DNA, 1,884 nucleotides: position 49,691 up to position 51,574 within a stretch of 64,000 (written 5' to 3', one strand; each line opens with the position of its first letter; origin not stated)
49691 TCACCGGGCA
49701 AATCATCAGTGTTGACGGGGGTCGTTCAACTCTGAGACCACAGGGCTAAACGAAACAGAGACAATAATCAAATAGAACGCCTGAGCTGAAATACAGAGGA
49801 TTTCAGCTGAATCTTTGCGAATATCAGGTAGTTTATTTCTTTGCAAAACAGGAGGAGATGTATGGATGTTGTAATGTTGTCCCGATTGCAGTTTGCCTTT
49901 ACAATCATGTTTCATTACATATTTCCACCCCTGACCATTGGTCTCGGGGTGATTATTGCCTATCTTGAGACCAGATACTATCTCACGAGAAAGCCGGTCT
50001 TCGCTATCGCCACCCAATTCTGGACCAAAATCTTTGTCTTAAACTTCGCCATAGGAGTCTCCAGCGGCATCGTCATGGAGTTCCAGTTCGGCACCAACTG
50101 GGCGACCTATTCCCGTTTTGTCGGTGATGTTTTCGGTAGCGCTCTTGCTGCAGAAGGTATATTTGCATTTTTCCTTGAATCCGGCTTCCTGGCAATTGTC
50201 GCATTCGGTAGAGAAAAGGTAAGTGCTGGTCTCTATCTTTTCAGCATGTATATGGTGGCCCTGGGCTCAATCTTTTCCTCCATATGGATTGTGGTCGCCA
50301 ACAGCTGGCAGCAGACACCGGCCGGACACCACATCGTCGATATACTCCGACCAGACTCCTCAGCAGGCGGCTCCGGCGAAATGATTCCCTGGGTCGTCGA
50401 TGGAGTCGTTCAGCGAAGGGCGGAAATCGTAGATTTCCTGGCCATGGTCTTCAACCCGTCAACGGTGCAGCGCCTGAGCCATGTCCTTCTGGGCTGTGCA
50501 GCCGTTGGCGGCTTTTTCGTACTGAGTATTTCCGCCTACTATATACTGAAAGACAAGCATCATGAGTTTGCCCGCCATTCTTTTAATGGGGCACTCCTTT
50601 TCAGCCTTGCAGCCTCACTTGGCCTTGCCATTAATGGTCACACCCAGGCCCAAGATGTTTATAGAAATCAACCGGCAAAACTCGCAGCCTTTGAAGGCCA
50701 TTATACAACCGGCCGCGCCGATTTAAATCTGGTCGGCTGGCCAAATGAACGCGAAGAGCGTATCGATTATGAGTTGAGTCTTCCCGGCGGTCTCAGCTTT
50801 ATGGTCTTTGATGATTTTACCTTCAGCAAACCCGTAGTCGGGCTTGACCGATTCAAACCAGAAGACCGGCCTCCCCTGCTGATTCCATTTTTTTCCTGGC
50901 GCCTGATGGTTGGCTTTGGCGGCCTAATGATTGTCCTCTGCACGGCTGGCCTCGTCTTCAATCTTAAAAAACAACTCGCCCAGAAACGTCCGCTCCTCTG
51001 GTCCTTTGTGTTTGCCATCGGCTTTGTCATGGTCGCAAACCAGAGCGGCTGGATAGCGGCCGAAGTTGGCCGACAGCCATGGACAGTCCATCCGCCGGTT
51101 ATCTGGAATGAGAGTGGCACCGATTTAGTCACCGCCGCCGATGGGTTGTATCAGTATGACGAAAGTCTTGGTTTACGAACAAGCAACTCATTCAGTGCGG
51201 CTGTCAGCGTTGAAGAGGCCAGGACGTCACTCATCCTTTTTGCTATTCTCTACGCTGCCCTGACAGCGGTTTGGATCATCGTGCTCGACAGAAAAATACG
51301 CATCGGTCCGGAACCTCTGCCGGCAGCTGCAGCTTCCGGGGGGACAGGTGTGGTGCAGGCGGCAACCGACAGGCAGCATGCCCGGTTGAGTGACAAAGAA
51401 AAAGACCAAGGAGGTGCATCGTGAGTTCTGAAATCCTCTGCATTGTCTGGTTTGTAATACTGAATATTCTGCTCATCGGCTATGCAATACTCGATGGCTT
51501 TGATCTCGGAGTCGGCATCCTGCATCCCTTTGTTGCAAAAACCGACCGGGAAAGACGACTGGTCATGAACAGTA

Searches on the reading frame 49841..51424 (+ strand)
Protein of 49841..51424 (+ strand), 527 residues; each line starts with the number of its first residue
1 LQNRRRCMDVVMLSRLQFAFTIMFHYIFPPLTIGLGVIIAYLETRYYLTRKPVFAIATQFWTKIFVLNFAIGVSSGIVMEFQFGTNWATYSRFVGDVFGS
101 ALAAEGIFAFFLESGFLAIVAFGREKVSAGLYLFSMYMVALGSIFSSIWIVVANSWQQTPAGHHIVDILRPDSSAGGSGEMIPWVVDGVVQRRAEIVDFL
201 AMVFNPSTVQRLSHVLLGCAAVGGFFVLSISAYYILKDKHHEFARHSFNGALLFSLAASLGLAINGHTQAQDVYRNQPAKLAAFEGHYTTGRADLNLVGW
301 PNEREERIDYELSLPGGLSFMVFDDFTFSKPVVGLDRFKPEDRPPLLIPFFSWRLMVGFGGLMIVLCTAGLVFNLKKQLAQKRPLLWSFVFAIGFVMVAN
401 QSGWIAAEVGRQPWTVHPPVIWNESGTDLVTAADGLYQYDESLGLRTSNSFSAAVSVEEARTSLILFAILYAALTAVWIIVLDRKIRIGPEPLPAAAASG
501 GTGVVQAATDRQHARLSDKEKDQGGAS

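Call 89: search_protein_families(library=pfam, proteins=[window:49841-51424:+], max_evalue=0.00001)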
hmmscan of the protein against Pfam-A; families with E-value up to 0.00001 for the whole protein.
window:49841-51424:+ (527 aa): 1 family
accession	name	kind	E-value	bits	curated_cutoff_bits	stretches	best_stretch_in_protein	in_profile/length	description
PF01654.22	Cyt_bd_oxida_I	-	2.5e-145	484.7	26.2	1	13-490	1-418/418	Cytochrome bd terminal oxidase subunit I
